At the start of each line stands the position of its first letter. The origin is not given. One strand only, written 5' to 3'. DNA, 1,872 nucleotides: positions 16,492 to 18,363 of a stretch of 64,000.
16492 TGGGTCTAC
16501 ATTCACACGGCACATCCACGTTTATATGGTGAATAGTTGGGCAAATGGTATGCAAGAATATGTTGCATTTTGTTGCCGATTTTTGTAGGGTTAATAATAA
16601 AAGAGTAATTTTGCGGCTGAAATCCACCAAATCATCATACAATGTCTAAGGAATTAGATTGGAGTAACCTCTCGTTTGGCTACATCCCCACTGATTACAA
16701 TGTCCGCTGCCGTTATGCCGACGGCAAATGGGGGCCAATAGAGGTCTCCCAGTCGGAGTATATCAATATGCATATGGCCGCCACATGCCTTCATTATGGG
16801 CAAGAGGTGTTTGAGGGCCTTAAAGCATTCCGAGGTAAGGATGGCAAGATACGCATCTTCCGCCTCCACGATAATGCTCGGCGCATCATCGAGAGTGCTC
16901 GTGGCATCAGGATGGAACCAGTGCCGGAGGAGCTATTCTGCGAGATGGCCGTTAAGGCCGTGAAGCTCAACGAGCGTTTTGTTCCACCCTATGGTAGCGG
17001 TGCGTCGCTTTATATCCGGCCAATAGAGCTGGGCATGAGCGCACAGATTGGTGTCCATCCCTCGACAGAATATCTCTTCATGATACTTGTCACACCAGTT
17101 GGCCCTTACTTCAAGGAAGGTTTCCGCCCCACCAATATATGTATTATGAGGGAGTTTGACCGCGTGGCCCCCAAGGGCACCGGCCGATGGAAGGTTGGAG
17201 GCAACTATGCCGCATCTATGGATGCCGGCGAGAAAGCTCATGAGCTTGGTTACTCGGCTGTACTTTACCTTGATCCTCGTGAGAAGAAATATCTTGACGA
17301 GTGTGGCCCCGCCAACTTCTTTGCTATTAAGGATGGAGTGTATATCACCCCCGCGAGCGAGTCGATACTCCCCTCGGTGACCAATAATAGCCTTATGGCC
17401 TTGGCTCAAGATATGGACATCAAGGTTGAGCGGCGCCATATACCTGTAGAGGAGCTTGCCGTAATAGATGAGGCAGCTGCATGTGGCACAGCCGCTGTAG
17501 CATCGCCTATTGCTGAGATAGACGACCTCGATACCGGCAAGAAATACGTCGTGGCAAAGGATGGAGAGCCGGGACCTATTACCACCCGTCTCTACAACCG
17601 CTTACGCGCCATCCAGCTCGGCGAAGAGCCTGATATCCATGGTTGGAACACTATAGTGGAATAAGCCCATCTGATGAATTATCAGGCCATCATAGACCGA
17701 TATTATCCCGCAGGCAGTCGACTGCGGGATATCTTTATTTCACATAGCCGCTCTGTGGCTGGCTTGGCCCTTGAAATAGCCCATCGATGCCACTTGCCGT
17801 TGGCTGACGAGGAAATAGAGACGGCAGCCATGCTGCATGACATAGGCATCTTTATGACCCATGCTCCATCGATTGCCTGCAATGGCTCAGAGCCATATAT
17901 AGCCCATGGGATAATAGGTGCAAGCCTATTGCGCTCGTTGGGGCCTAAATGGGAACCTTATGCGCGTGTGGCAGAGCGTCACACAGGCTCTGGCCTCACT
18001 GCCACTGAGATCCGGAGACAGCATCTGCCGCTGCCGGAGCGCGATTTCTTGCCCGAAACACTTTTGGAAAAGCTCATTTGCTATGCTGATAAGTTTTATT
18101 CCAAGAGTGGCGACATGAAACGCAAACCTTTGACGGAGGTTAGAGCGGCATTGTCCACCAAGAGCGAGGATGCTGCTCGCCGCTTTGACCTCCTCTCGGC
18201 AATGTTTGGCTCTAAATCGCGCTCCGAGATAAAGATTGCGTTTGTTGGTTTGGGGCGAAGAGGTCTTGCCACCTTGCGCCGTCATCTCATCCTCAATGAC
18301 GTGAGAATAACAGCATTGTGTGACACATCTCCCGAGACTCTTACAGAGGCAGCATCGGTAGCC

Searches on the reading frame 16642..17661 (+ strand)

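Call 54: search_protein_families(library=ncbifam, proteins=[window:16642-17661:+], max_evalue=0.00001)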
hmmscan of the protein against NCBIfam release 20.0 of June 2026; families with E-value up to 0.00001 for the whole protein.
window:16642-17661:+ (340 aa): 12 families
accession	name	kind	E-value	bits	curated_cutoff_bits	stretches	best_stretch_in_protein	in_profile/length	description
NF009897.0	PRK13357.1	equivalog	4.4e-124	413.9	307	1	2-339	15-357/358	branched-chain amino acid aminotransferase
TIGR01123.1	ilvE_II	equivalog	5e-101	337.8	250.05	1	30-337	1-311/313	branched-chain-amino-acid transaminase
NF005146.0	PRK06606.1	equivalog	8.9e-47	159.5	279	1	39-339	19-306/307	branched-chain amino acid transaminase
TIGR01122.1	ilvE_I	equivalog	3.6e-44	151.1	245.55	1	41-339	12-298/298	branched-chain-amino-acid transaminase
NF005726.0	PRK07544.1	equivalog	5.3e-28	98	396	1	39-296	23-269/295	branched-chain amino acid aminotransferase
NF006185.0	PRK08320.1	subfamily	2.2e-22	79.6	363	1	50-326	26-284/292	branched-chain amino acid aminotransferase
NF009896.0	PRK13356.1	equivalog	1.1e-14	54.3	262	1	23-298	9-266/287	branched-chain amino acid aminotransferase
NF005209.0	PRK06680.1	subfamily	2.8e-14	52.7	320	1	197-319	161-275/286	D-amino-acid transaminase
NF009126.0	PRK12479.1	equivalog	3.5e-14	52.7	518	1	49-324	26-283/299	branched-chain-amino-acid transaminase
TIGR01121.1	D_amino_aminoT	equivalog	1.2e-12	47.6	277.45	1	215-321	171-271/276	D-amino-acid transaminase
NF005888.0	PRK07849.1-3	equivalog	3.2e-10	39.4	273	1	189-294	165-270/298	aminodeoxychorismate lyase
NF009066.0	PRK12400.1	equivalog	8.3e-06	25.4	538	0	218-320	181-277/290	D-amino-acid transaminase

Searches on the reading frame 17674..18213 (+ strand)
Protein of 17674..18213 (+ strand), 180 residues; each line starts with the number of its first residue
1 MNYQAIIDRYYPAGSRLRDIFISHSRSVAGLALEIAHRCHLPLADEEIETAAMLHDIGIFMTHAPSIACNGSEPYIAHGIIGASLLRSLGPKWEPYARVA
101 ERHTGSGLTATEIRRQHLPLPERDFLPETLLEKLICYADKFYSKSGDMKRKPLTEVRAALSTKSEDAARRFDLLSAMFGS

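Call 28: search_solved_structures(query=A3, max_evalue=1, show_alignments=2)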
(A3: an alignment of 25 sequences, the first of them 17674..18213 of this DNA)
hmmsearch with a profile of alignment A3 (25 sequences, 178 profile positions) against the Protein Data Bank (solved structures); distinct sequences matched with E-value up to 1: 6.
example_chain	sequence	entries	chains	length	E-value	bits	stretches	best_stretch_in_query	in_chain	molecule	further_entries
4mlm_A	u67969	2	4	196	0.0021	21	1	43-105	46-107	Predicted HD phosphohydrolase PhnZ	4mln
4n71_A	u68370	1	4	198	0.0021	21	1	43-105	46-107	Predicted HD phosphohydrolase PhnZ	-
4n6w_A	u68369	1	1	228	0.0029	20.6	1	43-105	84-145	Predicted HD phosphohydrolase PhnZ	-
7l7y_AAA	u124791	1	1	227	0.51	13.3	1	55-95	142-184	Putative acetyl transferase protein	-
7l7z_AAA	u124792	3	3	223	0.62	13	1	55-94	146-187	Putative acetyl transferase protein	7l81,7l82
4m9c_A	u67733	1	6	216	0.82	12.6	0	55-94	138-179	Bacterial transferase hexapeptide (Three repeats) family protein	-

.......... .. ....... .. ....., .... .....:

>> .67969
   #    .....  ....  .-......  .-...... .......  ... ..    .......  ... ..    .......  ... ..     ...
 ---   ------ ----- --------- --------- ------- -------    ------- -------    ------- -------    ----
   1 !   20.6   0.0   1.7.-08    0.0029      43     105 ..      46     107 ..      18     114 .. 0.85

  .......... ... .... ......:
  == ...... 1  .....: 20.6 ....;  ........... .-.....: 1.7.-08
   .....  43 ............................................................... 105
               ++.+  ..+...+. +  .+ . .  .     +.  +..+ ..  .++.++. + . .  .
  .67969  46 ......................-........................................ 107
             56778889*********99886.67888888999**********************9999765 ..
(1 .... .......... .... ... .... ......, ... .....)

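Call 42: predict_structure(alignment_id=A3)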
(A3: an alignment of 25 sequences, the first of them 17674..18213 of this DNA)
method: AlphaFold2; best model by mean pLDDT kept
length: 180 residues; sequences in the alignment: 25
mean_pLDDT: 95.5   pTM: 0.91
mean pLDDT of the five models: 95.5, 95.3, 94.9, 94.9, 94.8
residues with pLDDT >= 90: 167; 70-90: 11; 50-70: 2; < 50: 0
segments of 3 or more residues with pLDDT < 50: none
pLDDT, mean of each block of 10 residues (from residue 1): 93 96 98 98 98 98 95 96 98 98 91 95 97 98 90 95 93 93
secondary structure, 60 per line:
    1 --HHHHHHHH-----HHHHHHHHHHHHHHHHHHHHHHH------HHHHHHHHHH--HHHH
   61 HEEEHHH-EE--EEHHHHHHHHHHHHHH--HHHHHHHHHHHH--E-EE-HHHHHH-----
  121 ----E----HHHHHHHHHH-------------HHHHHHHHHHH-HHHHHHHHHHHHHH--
elements in order: H3-10 H16-38 H45-54 H57-61 E62-64 H75-88 H91-102 H110-115 H130-139 H153-163 H165-178

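Call 45: fold_search(model_id=the predicted structure, library=pdb)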
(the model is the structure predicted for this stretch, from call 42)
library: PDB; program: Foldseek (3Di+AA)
matches with E <= 10: 212; with E <= 0.001: 0
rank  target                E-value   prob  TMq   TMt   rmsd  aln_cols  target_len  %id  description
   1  4s1c_A                1.4e-03  1.00  0.54  0.48   7.2       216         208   16  Crystal Structure of L. monocytogenes phosphodiesterase PgpH HD domain (released 2015-02-11)
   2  4s1c_D                1.8e-03  1.00  0.54  0.48   7.1       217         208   15  Crystal Structure of L. monocytogenes phosphodiesterase PgpH HD domain (released 2015-02-11)
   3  4r8z_B                3.3e-03  1.00  0.44  0.39   8.4       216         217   16  Crystal Structure of PA4781 HD-GYP domain from Pseudomonas aeruginosa at 2.2A resolution showing a bi-metallic Ni ion  (released 2015-03-04)
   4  2ogi_A                6.8e-03  1.00  0.51  0.49   9.0       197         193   18  Crystal structure of a putative metal dependent phosphohydrolase (sag1661) from streptococcus agalactiae serogroup v a (released 2007-01-16)
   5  4r8z_A                9.1e-03  1.00  0.46  0.40   8.2       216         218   17  Crystal Structure of PA4781 HD-GYP domain from Pseudomonas aeruginosa at 2.2A resolution showing a bi-metallic Ni ion  (released 2015-03-04)
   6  3hc1                  3.9e-02  1.00  0.49  0.32   6.8       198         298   20  Crystal structure of HDOD domain protein with unknown function (NP_953345.1) from GEOBACTER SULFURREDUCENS at 1.90 A res (released 2009-06-02)
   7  4mcw_A                4.8e-02  0.98  0.46  0.28   6.9       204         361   16  Crystal structure of a HD-GYP domain (a cyclic-di-GMP phosphodiesterase) containing a tri-nuclear metal centre (released 2014-02-19)
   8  4mcw_B                6.1e-02  0.99  0.49  0.29   6.7       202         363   14  Crystal structure of a HD-GYP domain (a cyclic-di-GMP phosphodiesterase) containing a tri-nuclear metal centre (released 2014-02-19)
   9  9rc0                  6.8e-02  0.99  0.50  0.34   5.8       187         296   16  DvhD, PAS/HD-GYP domains (released 2026-03-04)
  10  6dkd_F                1.3e-01  0.91  0.42  0.34   9.6       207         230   14  Yeast Ddi2 Cyanamide Hydratase (released 2019-05-08)
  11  6dka_F                1.3e-01  0.93  0.44  0.36  10.0       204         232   15  Yeast Ddi2 Cyanamide Hydratase (released 2019-05-08)
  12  6dka_E                1.3e-01  0.92  0.44  0.35  10.0       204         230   14  Yeast Ddi2 Cyanamide Hydratase (released 2019-05-08)
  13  2cqz_A                1.5e-01  0.80  0.35  0.36   9.0       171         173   18  Crystal Structure of PH0347 protein from Pyrococcus horikoshii OT3 (released 2006-08-15)
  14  6dkd_A                1.6e-01  0.93  0.45  0.36  10.2       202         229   14  Yeast Ddi2 Cyanamide Hydratase (released 2019-05-08)
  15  6dkd_B                1.6e-01  0.90  0.43  0.35  10.1       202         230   14  Yeast Ddi2 Cyanamide Hydratase (released 2019-05-08)
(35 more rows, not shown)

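Call 54: search_protein_families(library=ncbifam, proteins=[window:17674-18213:+], max_evalue=0.00001)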
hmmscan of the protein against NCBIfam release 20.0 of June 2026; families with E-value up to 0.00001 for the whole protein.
window:17674-18213:+ (180 aa): 3 families
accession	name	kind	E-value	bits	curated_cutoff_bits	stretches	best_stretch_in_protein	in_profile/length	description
NF009343.0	PRK12703.1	equivalog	2.1e-16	59.7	434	1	18-174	185-323/339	tRNA (cytidine(56)-2'-O)-methyltransferase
TIGR00295.1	TIGR00295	hypoth_equivalog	5.2e-16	58.8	172.35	1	18-142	11-124/164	TIGR00295 family protein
TIGR00277.1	HDIG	domain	5.7e-09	35.7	27.6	1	22-105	6-83/84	HDIG domain-containing metalloprotein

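Call 68: search_protein_representatives(alignment_id=A3)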
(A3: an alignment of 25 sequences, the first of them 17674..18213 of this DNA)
Query: 25 sequences, 178 profile positions. Proteins with E-value up to 0.001 (for the whole library): 1362; up to 1e-10: 844; up to 1e-30: 209. The best 150 are listed.
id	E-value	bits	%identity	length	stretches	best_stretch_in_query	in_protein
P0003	3.9e-82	290.6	-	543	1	1-177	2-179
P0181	4.6e-79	280.6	-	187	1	3-177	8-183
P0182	5.2e-67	241.3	-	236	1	4-177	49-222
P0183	5.4e-66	238.0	-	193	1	1-177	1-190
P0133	9.5e-64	230.7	-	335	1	6-178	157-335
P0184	1.2e-62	227.1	-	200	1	4-178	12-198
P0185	1.6e-62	226.7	-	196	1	1-177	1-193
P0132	4.6e-61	222.0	-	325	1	5-178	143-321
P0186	5.5e-60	218.4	-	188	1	22-167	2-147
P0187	6.1e-60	218.3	-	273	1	5-177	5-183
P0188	8.8e-58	211.3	-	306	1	6-178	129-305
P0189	1.6e-57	210.4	-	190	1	3-177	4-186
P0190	1.0e-56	207.8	-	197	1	15-178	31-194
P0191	1.2e-56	207.6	-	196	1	6-177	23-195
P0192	2.2e-56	206.7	-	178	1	4-177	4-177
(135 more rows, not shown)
